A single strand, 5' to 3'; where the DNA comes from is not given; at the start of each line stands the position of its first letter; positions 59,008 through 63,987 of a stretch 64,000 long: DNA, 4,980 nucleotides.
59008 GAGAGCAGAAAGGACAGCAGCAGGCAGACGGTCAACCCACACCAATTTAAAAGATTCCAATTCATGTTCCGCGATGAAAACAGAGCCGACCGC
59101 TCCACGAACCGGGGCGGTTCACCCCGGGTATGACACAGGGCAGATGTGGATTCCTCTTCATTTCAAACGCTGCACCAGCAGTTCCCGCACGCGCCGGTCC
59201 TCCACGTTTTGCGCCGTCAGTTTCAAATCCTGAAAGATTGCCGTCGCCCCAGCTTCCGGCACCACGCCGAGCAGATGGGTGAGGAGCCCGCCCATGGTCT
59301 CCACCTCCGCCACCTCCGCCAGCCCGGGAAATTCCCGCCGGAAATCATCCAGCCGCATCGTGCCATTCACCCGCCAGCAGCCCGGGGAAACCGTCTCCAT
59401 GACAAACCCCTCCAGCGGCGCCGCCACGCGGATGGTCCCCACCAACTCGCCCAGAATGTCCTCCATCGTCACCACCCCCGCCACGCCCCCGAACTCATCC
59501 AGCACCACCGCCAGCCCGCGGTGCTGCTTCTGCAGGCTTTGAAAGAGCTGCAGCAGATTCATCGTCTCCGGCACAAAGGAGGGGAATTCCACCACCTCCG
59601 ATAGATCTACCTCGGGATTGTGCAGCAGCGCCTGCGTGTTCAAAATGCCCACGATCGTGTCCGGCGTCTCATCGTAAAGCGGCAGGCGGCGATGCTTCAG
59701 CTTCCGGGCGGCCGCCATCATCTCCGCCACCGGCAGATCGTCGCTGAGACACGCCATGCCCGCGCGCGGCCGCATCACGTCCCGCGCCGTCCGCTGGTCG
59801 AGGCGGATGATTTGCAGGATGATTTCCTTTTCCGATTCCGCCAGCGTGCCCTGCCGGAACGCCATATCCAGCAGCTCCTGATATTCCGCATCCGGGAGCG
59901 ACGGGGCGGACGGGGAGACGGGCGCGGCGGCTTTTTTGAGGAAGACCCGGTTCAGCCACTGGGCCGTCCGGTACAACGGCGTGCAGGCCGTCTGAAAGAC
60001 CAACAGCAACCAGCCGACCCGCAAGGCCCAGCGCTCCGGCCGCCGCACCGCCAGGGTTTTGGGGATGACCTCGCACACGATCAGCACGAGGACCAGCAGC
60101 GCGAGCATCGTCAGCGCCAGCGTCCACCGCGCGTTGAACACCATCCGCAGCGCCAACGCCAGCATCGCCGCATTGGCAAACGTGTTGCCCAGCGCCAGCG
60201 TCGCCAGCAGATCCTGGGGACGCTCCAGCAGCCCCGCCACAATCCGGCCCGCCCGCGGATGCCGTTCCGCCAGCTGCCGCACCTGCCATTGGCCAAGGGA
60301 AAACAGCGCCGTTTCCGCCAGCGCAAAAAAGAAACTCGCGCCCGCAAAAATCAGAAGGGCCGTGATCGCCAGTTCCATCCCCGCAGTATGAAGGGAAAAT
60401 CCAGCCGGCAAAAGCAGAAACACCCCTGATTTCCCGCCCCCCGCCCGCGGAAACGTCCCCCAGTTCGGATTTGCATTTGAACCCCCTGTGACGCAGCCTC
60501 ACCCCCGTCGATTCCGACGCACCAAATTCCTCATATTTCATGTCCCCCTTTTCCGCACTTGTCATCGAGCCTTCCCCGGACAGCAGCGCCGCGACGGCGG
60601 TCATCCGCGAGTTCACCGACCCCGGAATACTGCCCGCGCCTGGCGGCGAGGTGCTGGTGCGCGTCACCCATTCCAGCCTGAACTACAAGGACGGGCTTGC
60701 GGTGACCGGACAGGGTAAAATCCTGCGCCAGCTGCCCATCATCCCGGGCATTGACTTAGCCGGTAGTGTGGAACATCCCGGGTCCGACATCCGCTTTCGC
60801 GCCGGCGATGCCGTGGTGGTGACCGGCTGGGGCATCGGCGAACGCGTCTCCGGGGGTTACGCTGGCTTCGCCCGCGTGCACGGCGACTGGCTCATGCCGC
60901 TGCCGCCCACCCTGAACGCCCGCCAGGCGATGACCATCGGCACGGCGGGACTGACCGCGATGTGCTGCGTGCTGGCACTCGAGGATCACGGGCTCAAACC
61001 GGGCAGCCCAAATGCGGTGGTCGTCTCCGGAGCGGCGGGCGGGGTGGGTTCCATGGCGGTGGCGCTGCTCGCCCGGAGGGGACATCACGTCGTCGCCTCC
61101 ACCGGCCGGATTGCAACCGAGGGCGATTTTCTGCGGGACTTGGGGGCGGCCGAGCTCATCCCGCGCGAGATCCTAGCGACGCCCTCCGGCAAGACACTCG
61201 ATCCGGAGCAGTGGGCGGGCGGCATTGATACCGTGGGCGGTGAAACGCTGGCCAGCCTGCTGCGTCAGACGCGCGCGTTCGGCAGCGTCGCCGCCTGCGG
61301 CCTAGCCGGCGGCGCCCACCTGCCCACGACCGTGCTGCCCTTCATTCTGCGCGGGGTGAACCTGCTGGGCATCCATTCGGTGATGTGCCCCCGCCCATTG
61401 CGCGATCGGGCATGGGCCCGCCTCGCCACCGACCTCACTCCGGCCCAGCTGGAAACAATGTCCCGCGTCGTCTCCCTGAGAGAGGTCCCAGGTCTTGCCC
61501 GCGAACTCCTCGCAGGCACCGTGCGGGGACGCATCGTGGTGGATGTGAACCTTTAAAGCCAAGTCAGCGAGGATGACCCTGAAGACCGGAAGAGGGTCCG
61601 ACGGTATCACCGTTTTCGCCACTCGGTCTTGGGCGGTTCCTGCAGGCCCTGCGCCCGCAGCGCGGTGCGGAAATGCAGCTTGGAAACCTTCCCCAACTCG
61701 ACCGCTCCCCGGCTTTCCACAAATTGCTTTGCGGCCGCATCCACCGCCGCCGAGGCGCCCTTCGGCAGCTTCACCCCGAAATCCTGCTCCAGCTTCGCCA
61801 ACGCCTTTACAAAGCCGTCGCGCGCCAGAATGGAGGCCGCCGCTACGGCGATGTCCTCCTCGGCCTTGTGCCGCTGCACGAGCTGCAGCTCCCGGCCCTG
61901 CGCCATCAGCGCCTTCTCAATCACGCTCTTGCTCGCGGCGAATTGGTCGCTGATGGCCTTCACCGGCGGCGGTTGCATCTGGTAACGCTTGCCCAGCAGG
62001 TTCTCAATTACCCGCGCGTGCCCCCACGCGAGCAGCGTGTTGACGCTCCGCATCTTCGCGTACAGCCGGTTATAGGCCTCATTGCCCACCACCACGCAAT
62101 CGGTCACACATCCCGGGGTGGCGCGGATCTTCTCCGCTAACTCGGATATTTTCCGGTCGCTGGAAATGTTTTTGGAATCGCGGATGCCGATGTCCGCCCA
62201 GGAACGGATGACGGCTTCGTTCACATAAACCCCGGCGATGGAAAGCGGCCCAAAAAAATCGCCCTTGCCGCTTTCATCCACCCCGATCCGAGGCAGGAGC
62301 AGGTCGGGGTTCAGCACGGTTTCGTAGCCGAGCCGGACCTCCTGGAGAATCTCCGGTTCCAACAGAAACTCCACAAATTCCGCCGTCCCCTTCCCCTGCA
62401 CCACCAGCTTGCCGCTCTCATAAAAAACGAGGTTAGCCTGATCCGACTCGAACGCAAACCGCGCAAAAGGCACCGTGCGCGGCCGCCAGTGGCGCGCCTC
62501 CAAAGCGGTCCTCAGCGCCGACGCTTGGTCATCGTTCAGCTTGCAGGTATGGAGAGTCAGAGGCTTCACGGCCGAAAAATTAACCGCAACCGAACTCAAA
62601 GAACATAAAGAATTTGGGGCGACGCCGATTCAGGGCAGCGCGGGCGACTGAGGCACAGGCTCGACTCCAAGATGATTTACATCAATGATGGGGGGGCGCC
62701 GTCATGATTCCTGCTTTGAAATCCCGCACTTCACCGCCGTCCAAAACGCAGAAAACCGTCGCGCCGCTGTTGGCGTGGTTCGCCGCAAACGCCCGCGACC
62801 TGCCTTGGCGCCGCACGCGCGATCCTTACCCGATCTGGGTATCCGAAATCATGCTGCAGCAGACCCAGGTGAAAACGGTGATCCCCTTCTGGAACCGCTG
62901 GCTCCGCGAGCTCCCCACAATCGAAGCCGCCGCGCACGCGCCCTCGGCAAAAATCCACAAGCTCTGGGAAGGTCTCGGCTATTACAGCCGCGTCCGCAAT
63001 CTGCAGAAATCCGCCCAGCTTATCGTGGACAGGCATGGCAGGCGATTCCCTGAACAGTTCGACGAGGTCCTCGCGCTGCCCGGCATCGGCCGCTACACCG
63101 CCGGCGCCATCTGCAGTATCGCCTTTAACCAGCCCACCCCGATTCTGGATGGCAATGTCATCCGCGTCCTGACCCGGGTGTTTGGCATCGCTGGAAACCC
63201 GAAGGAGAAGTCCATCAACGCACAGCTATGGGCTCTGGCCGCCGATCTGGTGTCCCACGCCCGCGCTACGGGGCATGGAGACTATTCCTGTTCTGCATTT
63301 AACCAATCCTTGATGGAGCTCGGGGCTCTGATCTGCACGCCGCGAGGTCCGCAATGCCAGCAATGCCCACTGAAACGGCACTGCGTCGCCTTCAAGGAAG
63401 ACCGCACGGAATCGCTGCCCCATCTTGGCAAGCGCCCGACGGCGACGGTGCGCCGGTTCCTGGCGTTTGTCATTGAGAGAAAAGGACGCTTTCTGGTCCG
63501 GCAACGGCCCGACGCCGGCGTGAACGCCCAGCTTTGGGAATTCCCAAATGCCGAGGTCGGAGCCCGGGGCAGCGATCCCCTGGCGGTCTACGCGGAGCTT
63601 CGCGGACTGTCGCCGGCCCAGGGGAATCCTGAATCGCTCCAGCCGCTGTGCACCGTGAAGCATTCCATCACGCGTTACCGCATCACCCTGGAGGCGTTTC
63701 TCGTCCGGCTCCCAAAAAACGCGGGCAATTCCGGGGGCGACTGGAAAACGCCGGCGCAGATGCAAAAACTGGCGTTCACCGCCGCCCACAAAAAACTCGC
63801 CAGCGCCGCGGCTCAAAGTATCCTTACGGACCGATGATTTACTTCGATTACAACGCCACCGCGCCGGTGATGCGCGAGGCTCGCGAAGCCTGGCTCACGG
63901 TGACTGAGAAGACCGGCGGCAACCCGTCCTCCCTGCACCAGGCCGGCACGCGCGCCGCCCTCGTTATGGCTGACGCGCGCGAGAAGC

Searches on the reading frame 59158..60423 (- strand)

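Call 67: search_protein_families(library=pfam, proteins=[window:59158-60423:-], max_evalue=0.0001)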
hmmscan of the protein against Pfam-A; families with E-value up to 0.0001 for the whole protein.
window:59158-60423:- (421 aa): 3 families
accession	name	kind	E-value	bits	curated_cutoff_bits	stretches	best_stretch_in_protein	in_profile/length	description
PF01595.25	CNNM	-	4.7e-30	105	28.4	1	23-198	5-181/181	Cyclin M transmembrane N-terminal domain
PF03471.22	CorC_HlyC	-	2.5e-12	47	27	1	345-420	3-80/81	Transporter associated domain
PF00571.33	CBS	-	2.3e-11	44.3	24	1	283-328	11-56/57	CBS domain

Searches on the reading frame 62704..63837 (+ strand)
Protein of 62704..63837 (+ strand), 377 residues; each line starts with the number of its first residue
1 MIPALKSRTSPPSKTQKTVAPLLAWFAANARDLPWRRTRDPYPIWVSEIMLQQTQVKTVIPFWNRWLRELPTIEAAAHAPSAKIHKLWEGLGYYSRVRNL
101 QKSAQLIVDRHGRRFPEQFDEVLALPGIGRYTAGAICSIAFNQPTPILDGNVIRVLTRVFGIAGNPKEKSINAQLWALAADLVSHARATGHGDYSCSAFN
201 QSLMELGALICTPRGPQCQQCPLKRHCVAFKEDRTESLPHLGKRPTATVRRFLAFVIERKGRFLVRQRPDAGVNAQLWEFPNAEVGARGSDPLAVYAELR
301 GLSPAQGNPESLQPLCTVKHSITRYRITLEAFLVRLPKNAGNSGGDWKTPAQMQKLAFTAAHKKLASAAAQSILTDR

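Call 67: search_protein_families(library=pfam, proteins=[window:62704-63837:+], max_evalue=0.0001)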
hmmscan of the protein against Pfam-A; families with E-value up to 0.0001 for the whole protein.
window:62704-63837:+ (377 aa): 3 families
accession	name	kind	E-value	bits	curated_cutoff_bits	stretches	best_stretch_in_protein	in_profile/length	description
PF00730.31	HhH-GPD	-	2.5e-24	86.2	26.2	1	46-178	1-105/108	HhH-GPD superfamily base excision DNA repair protein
PF14815.12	NUDIX_4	-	7.7e-18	64.8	35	1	254-366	2-111/113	NUDIX domain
PF00633.29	HHH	-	1.8e-06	27.9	24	1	111-139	2-30/30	Helix-hairpin-helix motif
